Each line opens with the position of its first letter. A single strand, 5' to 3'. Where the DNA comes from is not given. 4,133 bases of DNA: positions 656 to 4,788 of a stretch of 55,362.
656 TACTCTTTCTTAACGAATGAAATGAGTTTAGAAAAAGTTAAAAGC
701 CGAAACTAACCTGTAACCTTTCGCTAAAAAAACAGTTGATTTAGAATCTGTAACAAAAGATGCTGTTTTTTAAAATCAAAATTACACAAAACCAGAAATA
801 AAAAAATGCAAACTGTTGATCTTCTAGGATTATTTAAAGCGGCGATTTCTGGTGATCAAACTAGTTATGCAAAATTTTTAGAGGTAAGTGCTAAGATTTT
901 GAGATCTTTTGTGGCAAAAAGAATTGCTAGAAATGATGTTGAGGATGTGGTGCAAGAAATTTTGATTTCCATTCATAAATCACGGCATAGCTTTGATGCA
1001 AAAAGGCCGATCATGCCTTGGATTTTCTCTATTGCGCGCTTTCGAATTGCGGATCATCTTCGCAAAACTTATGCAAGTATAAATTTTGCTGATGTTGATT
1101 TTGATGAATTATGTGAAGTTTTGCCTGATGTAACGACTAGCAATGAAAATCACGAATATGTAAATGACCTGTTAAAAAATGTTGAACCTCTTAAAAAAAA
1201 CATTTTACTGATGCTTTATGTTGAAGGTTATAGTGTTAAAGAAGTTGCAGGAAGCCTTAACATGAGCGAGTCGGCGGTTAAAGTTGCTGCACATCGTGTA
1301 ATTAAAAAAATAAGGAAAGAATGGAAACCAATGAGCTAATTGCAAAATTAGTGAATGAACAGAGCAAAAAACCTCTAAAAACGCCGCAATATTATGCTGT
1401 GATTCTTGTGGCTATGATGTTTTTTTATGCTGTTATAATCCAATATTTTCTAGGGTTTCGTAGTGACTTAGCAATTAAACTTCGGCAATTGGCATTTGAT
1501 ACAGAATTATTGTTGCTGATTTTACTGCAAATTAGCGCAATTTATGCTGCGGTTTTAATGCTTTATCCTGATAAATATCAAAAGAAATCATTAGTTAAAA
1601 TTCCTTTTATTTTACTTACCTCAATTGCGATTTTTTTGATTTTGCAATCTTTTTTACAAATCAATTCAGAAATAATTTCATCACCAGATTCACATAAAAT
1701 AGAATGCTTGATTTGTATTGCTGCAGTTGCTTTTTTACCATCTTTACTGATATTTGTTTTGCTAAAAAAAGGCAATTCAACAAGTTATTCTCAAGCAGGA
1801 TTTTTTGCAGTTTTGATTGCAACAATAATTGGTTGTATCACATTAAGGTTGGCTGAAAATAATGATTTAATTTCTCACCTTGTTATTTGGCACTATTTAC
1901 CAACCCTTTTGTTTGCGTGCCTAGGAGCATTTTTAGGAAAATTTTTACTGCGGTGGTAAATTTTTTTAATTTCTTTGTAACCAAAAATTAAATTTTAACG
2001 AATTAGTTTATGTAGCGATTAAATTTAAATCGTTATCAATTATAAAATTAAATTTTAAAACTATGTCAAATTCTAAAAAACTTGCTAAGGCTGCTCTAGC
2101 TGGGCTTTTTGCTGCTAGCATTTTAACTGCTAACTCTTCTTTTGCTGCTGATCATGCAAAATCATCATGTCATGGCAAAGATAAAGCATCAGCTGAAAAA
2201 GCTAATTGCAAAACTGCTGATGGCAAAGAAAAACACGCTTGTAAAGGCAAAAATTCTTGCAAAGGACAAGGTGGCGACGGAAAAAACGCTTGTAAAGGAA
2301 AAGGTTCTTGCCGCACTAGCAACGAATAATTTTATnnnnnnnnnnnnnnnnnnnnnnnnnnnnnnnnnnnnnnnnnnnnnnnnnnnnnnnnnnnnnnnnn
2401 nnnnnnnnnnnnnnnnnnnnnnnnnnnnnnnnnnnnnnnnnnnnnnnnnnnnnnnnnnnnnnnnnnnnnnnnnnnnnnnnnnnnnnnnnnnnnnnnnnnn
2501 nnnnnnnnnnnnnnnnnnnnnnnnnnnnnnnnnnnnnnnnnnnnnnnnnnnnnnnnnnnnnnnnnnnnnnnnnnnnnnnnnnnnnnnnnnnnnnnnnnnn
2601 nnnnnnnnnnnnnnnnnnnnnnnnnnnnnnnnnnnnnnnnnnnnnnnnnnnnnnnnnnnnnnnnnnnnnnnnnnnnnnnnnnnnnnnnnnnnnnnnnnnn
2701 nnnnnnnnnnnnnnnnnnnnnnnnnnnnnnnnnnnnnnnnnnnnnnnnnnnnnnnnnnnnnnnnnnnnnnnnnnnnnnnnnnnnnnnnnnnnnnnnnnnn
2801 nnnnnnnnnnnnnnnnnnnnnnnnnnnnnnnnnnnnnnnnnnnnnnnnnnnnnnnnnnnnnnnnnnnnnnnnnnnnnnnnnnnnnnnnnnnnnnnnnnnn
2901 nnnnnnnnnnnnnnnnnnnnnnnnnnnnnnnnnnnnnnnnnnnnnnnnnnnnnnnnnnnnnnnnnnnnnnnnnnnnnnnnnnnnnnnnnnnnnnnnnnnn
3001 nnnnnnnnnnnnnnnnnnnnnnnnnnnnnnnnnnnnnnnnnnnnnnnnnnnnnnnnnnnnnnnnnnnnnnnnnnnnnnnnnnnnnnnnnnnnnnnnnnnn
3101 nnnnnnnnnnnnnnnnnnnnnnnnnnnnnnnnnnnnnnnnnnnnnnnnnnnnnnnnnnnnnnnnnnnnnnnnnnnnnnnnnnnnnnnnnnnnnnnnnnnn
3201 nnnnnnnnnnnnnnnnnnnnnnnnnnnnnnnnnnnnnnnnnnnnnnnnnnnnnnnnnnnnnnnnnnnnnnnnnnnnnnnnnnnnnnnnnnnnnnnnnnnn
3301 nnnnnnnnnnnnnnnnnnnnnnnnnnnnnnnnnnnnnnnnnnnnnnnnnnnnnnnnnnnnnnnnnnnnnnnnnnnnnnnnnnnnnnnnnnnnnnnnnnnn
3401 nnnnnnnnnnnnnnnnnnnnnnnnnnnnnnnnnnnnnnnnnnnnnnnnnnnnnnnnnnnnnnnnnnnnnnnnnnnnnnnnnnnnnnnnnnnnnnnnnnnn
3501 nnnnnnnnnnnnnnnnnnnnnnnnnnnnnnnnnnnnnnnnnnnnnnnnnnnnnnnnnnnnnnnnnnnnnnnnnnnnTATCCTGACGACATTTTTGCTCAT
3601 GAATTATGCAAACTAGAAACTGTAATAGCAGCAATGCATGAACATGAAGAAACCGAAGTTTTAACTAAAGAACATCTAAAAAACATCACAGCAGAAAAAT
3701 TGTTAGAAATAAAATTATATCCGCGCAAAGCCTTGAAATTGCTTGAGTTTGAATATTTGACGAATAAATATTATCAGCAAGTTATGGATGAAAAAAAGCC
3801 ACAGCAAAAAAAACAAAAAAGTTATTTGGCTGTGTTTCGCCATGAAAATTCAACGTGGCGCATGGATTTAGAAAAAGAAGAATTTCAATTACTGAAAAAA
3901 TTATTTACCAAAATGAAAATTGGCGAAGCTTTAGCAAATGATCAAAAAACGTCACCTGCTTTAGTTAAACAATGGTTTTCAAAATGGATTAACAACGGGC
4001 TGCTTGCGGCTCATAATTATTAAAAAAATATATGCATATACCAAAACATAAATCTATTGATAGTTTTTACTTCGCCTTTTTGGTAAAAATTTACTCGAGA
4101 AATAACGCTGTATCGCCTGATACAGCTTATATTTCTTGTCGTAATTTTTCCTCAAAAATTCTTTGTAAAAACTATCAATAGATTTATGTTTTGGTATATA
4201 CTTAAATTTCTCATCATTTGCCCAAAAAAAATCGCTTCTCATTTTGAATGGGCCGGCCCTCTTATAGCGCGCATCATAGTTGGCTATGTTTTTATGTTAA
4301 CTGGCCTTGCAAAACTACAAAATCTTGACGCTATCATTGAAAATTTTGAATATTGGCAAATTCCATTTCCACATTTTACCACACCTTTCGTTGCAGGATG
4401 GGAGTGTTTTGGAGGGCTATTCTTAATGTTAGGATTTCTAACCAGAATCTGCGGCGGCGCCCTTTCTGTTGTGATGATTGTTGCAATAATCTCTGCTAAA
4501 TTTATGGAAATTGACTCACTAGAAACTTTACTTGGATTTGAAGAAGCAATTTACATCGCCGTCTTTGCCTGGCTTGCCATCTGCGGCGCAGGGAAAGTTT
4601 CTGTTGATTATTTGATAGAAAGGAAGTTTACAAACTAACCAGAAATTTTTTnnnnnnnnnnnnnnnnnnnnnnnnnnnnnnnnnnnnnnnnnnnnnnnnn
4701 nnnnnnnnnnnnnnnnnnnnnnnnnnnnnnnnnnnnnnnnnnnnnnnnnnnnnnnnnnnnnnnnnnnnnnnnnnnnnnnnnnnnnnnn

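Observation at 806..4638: ECF sigma/NrsF-controlled bufferin-type MNIO RiPP operon with a 6-Cys secreted precursor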

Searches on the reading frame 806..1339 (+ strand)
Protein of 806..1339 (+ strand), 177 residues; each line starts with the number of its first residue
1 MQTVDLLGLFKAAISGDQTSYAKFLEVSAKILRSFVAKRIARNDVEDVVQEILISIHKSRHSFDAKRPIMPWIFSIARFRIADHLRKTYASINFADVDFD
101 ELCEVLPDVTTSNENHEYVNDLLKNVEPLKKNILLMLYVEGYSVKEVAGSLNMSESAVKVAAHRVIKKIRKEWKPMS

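Call 3: search_protein_families(library=pfam, proteins=[window:806-1339:+], max_evalue=0.01)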
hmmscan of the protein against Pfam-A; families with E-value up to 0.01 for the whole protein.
window:806-1339:+ (177 aa): 5 families
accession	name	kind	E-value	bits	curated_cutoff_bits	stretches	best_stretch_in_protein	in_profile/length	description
PF04542.20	Sigma70_r2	-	2.8e-10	40.3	24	1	34-88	11-68/71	Sigma-70 region 2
PF08281.18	Sigma70_r4_2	-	4.3e-10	39.5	25.7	1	119-169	4-54/54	Sigma-70, region 4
PF04545.22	Sigma70_r4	-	2.1e-07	30.8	24.1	1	123-171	2-50/50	Sigma-70, region 4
PF07638.17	Sigma70_ECF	-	1.2e-05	25.7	21.1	1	15-173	13-183/185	ECF sigma factor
PF00196.25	GerE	-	0.00022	21.2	23.5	1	135-170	11-46/57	Bacterial regulatory proteins, luxR family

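Call 4: search_protein_families(library=ncbifam, proteins=[window:806-1339:+], max_evalue=0.01)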
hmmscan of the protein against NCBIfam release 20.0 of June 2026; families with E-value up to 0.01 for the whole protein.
window:806-1339:+ (177 aa): 97 families (the best 25 are shown)
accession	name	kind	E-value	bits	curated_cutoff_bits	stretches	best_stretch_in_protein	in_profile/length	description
NF009165.0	PRK12512.1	equivalog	1.1e-37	129.4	198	1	6-172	9-178/184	RNA polymerase sigma factor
NF009188.0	PRK12536.1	subfamily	1.1e-35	123.3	250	1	8-170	19-183/190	RNA polymerase sigma factor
NF009191.0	PRK12539.1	subfamily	6e-34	117.2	171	1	3-169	5-175/185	sigma-70 family RNA polymerase sigma factor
TIGR02937.1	sigma70-ECF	superfamily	9.4e-22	77.4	42.9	1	33-172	15-164/165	sigma-70 family RNA polymerase sigma factor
NF007230.0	PRK09648.1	subfamily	2e-20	73.4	209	1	5-173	12-189/195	RNA polymerase sigma factor ShbA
NF009189.0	PRK12537.1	equivalog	2.6e-19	69.5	261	1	9-170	13-178/182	RNA polymerase sigma factor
TIGR02989.1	Sig-70_gvs1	subfamily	2.3e-18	66.6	124.55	1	22-170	4-155/158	RNA polymerase sigma-70 factor, Rhodopirellula/Verrucomicrobium family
NF007215.0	PRK09637.1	equivalog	9.3e-18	64.8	212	1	30-171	12-152/181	RNA polymerase sigma factor SigZ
TIGR02959.1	SigZ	equivalog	1.4e-17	64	168.65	1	31-171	7-146/170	RNA polymerase sigma factor SigZ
NF058625.1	sigma_PG0214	equivalog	1.6e-17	63.7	130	1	23-174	9-162/170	GFO_1088 family ECF-type sigma factor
NF009195.0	PRK12543.1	subfamily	2.1e-17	63.3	197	1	3-173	4-178/192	RNA polymerase sigma factor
NF007216.0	PRK09638.1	equivalog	2.7e-17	63.1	194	1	9-174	8-175/180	RNA polymerase sigma factor SigY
NF007217.0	PRK09639.1-1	equivalog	8e-17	61.6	239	1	42-172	27-164/194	RNA polymerase sigma factor SigX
NF007222.0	PRK09640.1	equivalog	9.8e-17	61.1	194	1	19-174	26-183/188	RNA polymerase sigma factor SigX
TIGR02985.1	Sig70_bacteroi1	subfamily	5.3e-16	59.2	126.4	1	30-172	12-161/162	RNA polymerase sigma-70 factor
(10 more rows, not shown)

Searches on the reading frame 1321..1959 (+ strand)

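Call 3: search_protein_families(library=pfam, proteins=[window:1321-1959:+], max_evalue=0.01)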
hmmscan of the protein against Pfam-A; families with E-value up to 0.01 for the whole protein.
window:1321-1959:+ (212 aa): 1 family
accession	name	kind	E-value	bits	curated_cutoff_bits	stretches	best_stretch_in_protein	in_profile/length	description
PF06532.16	NrsF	-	9.8e-30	104.3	26.8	1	17-212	9-204/204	Negative regulator of sigma F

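Call 4: search_protein_families(library=ncbifam, proteins=[window:1321-1959:+], max_evalue=0.01)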
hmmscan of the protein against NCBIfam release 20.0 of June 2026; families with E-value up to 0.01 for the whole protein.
window:1321-1959:+ (212 aa): 1 family
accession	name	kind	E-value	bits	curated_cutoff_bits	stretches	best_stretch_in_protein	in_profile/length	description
NF042994.1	AntiSigF_NrsF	equivalog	1.8e-07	30.8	300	1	1-212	1-214/214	anti-sigma-F factor NrsF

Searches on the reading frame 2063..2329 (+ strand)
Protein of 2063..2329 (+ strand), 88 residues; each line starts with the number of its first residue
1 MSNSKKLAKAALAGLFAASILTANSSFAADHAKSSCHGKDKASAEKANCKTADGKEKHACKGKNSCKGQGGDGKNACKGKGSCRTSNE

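Call 3: search_protein_families(library=pfam, proteins=[window:2063-2329:+], max_evalue=0.01)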
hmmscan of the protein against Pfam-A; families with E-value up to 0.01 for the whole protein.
window:2063-2329:+ (88 aa): 0 families

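Call 4: search_protein_families(library=ncbifam, proteins=[window:2063-2329:+], max_evalue=0.01)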
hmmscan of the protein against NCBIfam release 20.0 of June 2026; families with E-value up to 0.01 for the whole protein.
window:2063-2329:+ (88 aa): 1 family
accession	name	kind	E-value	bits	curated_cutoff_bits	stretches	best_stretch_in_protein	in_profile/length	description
NF050166.1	Cu_RiPP_BufA2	equivalog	2.8e-06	27.4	60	1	7-70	4-62/79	BufA2 family periplasmic bufferin-type metallophore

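Call 32: search_protein_families(library=ncbifam, proteins=[window:2063-2326:+], max_evalue=1)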
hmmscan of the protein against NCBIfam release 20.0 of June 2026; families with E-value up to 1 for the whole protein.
seq(88 aa): 2 families
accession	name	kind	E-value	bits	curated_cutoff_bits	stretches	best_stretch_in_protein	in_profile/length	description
NF050166.1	Cu_RiPP_BufA2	equivalog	2.8e-06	27.4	60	1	7-70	4-62/79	BufA2 family periplasmic bufferin-type metallophore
TIGR02953.1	penta_MxKDx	subfamily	0.052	13.5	41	1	5-67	1-65/78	pentapeptide MXKDX repeat protein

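Call 35: find_homologous_proteins(query=window:2063-2326:+, max_evalue=0.001)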
Query window:2063-2326:+ (88 aa): 298 proteins with E <= 0.001 among 839 candidates; the best 120 are listed.
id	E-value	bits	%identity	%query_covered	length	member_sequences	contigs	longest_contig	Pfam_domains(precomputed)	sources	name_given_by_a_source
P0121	6.8e-46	172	100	100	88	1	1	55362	-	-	-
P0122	7.3e-39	149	92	98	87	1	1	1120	-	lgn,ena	-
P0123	1.4e-37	145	85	100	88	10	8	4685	-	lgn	-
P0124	2.2e-37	145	84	100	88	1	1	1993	-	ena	-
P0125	8.1e-36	140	85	97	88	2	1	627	-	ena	-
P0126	1.3e-35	139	83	100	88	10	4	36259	-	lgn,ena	-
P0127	2.4e-33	132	81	97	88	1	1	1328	-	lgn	-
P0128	2.4e-33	132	79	98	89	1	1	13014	-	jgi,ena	-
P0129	2.6e-32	129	75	97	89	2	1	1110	-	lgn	-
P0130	1.1e-31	127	79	93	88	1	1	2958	-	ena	-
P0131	2.4e-31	126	73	97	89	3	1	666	-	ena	-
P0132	3.3e-31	125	73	97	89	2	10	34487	-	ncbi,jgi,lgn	-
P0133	4.0e-31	125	78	97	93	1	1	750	-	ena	-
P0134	4.4e-31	125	70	99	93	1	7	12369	-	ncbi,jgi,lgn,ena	jgi:hypothetical protein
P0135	6.1e-31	124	73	97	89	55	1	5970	-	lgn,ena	-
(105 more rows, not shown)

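Call 61: search_protein_representatives(alignment_id=A3)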
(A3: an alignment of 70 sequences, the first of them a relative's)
Query: 70 sequences, 90 profile positions. Proteins with E-value up to 0.001 (for the whole library): 619; up to 1e-10: 69; up to 1e-30: 2. The best 150 are listed.
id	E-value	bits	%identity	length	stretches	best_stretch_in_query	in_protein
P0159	3.5e-33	130.1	-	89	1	3-89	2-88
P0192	1.6e-31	124.8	-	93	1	1-89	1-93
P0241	1.1e-30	122.1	-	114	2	1-85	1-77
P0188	2.4e-30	121.1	-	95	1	1-89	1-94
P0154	1.9e-29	118.2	-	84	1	1-87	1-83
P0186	3.2e-28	114.3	-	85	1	1-87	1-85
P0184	6.8e-28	113.2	-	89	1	3-86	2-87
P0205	7.7e-25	103.4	-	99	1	2-89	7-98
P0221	3.2e-24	101.4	-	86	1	2-88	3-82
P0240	7.6e-22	93.8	-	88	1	1-88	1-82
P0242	8.8e-22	93.6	-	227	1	2-89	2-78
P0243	8.8e-22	93.6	-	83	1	1-89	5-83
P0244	1.1e-21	93.3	-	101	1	1-89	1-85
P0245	2.2e-21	92.3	-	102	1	3-89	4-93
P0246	1.7e-20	89.5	-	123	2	12-89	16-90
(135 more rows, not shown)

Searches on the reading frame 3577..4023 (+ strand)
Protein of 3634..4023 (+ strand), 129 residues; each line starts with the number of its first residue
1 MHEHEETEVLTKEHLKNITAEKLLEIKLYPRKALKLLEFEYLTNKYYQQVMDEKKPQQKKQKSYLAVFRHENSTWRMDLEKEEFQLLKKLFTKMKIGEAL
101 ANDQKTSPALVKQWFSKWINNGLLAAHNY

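Call 3: search_protein_families(library=pfam, proteins=[window:3634-4023:+], max_evalue=0.01)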
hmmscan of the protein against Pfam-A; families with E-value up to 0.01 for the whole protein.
window:3634-4023:+ (129 aa): 0 families

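Call 4: search_protein_families(library=ncbifam, proteins=[window:3634-4023:+], max_evalue=0.01)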
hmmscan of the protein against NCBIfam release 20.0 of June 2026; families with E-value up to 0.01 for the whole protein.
window:3634-4023:+ (129 aa): 0 families

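Call 46: search_protein_families(library=ncbifam, proteins=[window:3634-4023:+], max_evalue=1)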
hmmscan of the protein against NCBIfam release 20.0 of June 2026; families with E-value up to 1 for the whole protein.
window:3634-4023:+ (129 aa): 1 family
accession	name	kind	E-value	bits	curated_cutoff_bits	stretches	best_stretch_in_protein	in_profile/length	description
NF053651.1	BclredAbxCDein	equivalog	0.089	12.5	340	1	46-92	128-170/202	monothiol bacilliredoxin AbxC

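Call 72: predict_structure(alignment_id=A4)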
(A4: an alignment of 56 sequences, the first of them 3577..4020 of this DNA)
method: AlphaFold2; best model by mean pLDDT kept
length: 148 residues; sequences in the alignment: 56
mean_pLDDT: 89.7   pTM: 0.81
mean pLDDT of the five models: 89.7, 89.1, 88.8, 87.7, 85.0
residues with pLDDT >= 90: 87; 70-90: 55; 50-70: 6; < 50: 0
segments of 3 or more residues with pLDDT < 50: none
pLDDT, mean of each block of 10 residues (from residue 1): 87 95 88 84 88 96 96 95 95 93 93 87 77 91 82
secondary structure, 60 per line:
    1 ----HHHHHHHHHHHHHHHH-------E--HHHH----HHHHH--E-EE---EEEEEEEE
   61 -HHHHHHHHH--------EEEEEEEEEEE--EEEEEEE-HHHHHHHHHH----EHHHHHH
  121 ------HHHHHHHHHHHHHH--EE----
elements in order: H5-20 H31-34 H39-43 E53-60 H62-70 E79-89 E92-98 H100-109 H115-120 H127-140

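Call 74: fold_search(model_id=the predicted structure, library=pdb)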
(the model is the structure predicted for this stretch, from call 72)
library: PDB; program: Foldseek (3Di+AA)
matches with E <= 10: 241; with E <= 0.001: 0
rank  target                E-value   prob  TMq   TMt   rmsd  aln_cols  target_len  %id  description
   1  8hi7_A                1.2e-02  1.00  0.53  0.31   7.4       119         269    9  Crystal structure of a holoenzyme TglHI with two Fe irons for Pseudomonas syringae Peptidyl (S) 2-mercaptoglycine bios (released 2023-08-23)
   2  7vzy_B                2.2e-02  1.00  0.48  0.12   4.0       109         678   16  The structure of GdmN complex with AMP and 20-O-methyl-19-chloroproansamitocin (released 2022-11-16)
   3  7vx0_B                2.4e-02  1.00  0.48  0.12   4.0       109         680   16  The structure of GdmN complex with ATP (released 2022-11-16)
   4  7vzq_A                2.6e-02  1.00  0.48  0.12   4.0       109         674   16  The structure of GdmN V24Y/G157A/R158A/G188R mutant in complex with carbamoyl adenylate intermediate (released 2022-11-16)
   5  8hci_A                2.7e-02  1.00  0.52  0.31   3.3       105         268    7  Crystal structure of a holoenzyme Fe-free TglHI for Pseudomonas syringae Peptidyl (S) 2-mercaptoglycine biosynthesis (released 2023-08-23)
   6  7vyj_A                2.9e-02  1.00  0.48  0.12   4.0       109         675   16  The structure of GdmN in complex with carbamoyl adenylate intermediate (released 2022-11-16)
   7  7vyj_B                2.9e-02  1.00  0.48  0.12   4.1       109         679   16  The structure of GdmN in complex with carbamoyl adenylate intermediate (released 2022-11-16)
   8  7vzz_B                3.3e-02  0.99  0.45  0.12   4.2       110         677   18  The structure of GdmN in complex with the natural tetrahedral intermediate, carbamoyl adenylate, and 20-O-methyl-19-ch (released 2022-11-16)
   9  7vzu_A                3.7e-02  1.00  0.48  0.12   4.0       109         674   16  The structure of GdmN Y82F mutant (released 2022-11-16)
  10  7vzu_B                4.4e-02  0.99  0.48  0.12   3.9       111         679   16  The structure of GdmN Y82F mutant (released 2022-11-16)
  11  7vzq_B                4.7e-02  1.00  0.48  0.12   3.9       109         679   16  The structure of GdmN V24Y/G157A/R158A/G188R mutant in complex with carbamoyl adenylate intermediate (released 2022-11-16)
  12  7vx0_A                5.6e-02  0.99  0.48  0.12   4.1       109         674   16  The structure of GdmN complex with ATP (released 2022-11-16)
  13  1j3m_A                5.6e-01  0.06  0.16  0.18  17.9       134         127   10  Crystal structure of the conserved hypothetical protein TT1751 from Thermus thermophilus HB8 (released 2004-05-18)
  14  5v1v_A                9.0e-01  0.38  0.32  0.48   4.5        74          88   11  TbiB1 in Complex with the TbiA(alpha) Leader Peptide (released 2018-09-05)
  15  4y4r_B                1.0e+00  0.41  0.47  0.19   5.9       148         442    7  Crystal structure of ribosomal oxygenase NO66 dimer mutant (released 2015-10-07)
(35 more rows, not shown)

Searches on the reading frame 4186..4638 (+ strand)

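Call 3: search_protein_families(library=pfam, proteins=[window:4186-4638:+], max_evalue=0.01)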
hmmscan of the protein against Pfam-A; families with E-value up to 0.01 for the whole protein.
window:4186-4638:+ (150 aa): 4 families
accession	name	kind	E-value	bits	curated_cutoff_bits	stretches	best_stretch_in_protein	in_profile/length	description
PF07681.17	DoxX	-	2.3e-18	67.1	23.6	1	24-104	1-83/85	DoxX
PF04173.18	DoxD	-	2.6e-07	31.2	22.7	1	73-149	75-149/167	TQO small subunit DoxD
PF13564.11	DoxX_2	-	5.7e-05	23.6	26.3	1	29-103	3-80/103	DoxX-like family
PF07291.16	MauE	-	6.1e-05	23.8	27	1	26-101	6-83/128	Methylamine utilisation protein MauE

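Call 4: search_protein_families(library=ncbifam, proteins=[window:4186-4638:+], max_evalue=0.01)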
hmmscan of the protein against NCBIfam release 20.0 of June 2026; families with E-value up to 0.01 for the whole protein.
window:4186-4638:+ (150 aa): 2 families
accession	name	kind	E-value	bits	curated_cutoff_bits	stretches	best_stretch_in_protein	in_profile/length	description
NF050144.1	matur_HvfX_fam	equivalog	9.1e-17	61.7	80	1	23-104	2-87/165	HvfX family Cu-binding RiPP maturation protein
NF033827.1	CDF_efflux_DmeF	equivalog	0.0043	16.5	250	1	90-147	188-245/309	CDF family Co(II)/Ni(II) efflux transporter DmeF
